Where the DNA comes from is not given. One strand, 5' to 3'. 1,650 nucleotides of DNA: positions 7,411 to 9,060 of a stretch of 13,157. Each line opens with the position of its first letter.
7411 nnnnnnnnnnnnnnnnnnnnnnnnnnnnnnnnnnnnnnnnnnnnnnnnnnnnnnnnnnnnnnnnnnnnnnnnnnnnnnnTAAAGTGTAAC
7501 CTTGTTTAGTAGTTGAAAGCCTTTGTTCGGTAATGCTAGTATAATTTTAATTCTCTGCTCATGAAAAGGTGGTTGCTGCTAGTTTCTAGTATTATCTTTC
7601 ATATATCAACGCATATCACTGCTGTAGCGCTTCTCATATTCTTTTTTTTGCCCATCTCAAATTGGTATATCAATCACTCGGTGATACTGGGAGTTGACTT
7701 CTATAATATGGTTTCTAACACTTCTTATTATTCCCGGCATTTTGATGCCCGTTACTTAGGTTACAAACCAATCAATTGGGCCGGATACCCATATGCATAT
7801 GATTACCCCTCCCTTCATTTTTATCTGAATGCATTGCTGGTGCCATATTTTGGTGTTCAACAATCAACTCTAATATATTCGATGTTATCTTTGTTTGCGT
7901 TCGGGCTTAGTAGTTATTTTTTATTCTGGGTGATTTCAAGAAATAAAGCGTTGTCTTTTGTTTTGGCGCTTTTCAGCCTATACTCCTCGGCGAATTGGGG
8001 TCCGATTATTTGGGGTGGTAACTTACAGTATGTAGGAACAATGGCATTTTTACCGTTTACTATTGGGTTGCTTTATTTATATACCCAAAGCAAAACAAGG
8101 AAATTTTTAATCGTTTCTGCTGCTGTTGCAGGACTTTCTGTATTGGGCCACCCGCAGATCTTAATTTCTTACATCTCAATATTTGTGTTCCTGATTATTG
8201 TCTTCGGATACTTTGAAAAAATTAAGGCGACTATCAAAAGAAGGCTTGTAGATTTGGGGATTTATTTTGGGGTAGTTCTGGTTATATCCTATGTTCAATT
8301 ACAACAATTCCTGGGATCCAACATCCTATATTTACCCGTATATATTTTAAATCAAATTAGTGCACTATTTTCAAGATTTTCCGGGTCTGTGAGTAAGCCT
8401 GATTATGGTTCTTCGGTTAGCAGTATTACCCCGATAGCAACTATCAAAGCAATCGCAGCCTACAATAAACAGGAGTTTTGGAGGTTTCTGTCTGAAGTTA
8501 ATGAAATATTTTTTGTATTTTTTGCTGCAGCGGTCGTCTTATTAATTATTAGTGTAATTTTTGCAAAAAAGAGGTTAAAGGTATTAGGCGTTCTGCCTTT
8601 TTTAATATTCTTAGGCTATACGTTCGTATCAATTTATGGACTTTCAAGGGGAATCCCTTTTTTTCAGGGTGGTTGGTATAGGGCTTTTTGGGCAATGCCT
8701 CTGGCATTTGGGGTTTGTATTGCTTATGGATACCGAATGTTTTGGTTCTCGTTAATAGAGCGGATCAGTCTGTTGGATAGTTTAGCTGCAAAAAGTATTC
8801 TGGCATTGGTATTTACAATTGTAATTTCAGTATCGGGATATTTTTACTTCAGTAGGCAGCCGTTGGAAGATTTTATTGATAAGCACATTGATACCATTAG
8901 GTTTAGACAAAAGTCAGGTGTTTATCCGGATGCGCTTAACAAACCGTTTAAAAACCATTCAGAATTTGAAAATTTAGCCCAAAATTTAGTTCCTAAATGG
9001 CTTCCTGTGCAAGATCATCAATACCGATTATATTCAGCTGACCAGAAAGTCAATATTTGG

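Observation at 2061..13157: Four consecutive GT-C-like membrane proteins behind a Wzm/Wzt exporter: an unusually outside-heavy glycan assembly locus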

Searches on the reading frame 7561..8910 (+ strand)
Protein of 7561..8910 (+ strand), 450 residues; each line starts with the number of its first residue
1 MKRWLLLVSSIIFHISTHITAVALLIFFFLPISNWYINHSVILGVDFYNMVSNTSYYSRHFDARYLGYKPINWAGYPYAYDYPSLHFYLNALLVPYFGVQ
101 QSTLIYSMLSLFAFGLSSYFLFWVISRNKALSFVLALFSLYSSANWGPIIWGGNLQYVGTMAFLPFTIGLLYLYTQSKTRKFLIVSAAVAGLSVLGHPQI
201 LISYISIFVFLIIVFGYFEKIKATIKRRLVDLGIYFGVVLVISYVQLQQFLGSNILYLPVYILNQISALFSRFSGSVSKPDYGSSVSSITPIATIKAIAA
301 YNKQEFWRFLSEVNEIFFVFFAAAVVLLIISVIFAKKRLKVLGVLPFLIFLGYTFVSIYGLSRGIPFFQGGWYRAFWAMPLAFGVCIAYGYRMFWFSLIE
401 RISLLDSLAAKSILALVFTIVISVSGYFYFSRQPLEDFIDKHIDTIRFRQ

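Call 53: search_solved_structures(query=A4, max_evalue=10)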
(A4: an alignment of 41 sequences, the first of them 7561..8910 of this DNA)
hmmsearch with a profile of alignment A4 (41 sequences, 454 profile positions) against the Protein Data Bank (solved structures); distinct sequences matched with E-value up to 10: 0.

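Call 60: predict_structure(alignment_id=A6)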
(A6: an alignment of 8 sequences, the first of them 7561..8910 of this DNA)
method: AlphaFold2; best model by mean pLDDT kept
length: 450 residues; sequences in the alignment: 8
mean_pLDDT: 67.5   pTM: 0.76
mean pLDDT of the five models: 67.5, 66.6, 66.4, 65.2, 53.0
residues with pLDDT >= 90: 19; 70-90: 186; 50-70: 178; < 50: 67
segments of 3 or more residues with pLDDT < 50: 40-44, 65-81, 145-154, 276-278, 282-286, 368-371, 432-450
pLDDT, mean of each block of 10 residues (from residue 1): 81 81 77 60 55 72 46 40 67 82 78 87 86 81 50 52 86 83 90 67 73 70 77 88 70 64 64 55 53 66 61 56 71 70 78 72 55 61 81 70 60 62 56 47 37
secondary structure, 60 per line:
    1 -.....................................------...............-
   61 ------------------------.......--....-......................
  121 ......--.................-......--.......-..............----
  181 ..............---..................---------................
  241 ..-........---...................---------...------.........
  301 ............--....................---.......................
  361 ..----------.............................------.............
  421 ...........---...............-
elements in order: H2-38 H45-59 H85-91 H94-97 H99-126 H129-145 H147-152 H155-161 H163-176 H181-194 H198-215 H225-242 H244-251 H255-273 H292-312 H315-334 H338-362 H373-401 H408-431 H435-449

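Call 62: fold_search(model_id=the predicted structure, library=pdb)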
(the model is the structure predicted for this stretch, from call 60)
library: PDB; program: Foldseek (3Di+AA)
matches with E <= 10: 186; with E <= 0.001: 6
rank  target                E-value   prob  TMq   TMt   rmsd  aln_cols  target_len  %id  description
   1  7oci_F                4.6e-05  1.00  0.54  0.40  10.3       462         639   14  Cryo-EM structure of yeast Ost6p containing oligosaccharyltransferase complex (released 2022-02-16)
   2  8age_A                9.6e-05  1.00  0.55  0.41   9.8       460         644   15  Structure of yeast oligosaccharylransferase complex with acceptor peptide bound (released 2022-12-07)
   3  8agc_A                1.3e-04  1.00  0.52  0.36  12.9       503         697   12  Structure of yeast oligosaccharylransferase complex with lipid-linked oligosaccharide and non-acceptor peptide bound (released 2022-12-07)
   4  8agb_A                1.8e-04  1.00  0.51  0.38  11.2       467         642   14  Structure of yeast oligosaccharylransferase complex with lipid-linked oligosaccharide bound (released 2022-12-07)
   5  6ezn_F                2.5e-04  1.00  0.51  0.37  11.4       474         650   14  Cryo-EM structure of the yeast oligosaccharyltransferase (OST) complex (released 2018-01-17)
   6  6c26_A                4.8e-04  1.00  0.52  0.39  11.1       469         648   14  The Cryo-EM structure of a eukaryotic oligosaccharyl transferase complex (released 2018-01-31)
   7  6ftg_5                2.7e-03  1.00  0.50  0.38  14.7       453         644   12  Subtomogram average of OST-containing ribosome-translocon complexes from canine rough microsomal membranes (released 2018-03-21)
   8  6s7t_A                3.4e-03  1.00  0.49  0.34  11.0       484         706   11  Cryo-EM structure of human oligosaccharyltransferase complex OST-B (released 2019-12-18)
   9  3waj                  3.5e-03  1.00  0.43  0.27  13.4       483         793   14  Crystal structure of the Archaeoglobus fulgidus oligosaccharyltransferase (O29867_ARCFU) complex with Zn and sulfate (released 2013-10-30)
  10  8b6l_I                9.1e-03  1.00  0.50  0.35  13.3       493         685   11  Subtomogram average of the human Sec61-TRAP-OSTA-translocon (released 2022-12-07)
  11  5ogl_A                1.2e-02  1.00  0.37  0.26  13.0       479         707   14  Structure of bacterial oligosaccharyltransferase PglB in complex with an acceptor peptide and an lipid-linked oligosac (released 2017-10-25)
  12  6s7o_A                1.6e-02  1.00  0.48  0.36  13.0       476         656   12  Cryo-EM structure of human oligosaccharyltransferase complex OST-A (released 2019-12-18)
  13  5ezm                  2.4e-02  1.00  0.37  0.32  18.5       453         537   14  Crystal Structure of ArnT from Cupriavidus metallidurans in the apo state (released 2016-02-17)
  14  7zli_A                3.1e-02  1.00  0.50  0.37  10.0       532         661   11  Cryo-EM structure of C-mannosyltransferase CeDPY19, in complex with Dol25-P-Man and bound to CMT2-Fab and anti-Fab nan (released 2023-01-11)
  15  5f15                  3.1e-02  0.99  0.33  0.28  19.2       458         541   13  Crystal Structure of ArnT from Cupriavidus metallidurans bound to Undecaprenyl phosphate (released 2016-02-17)
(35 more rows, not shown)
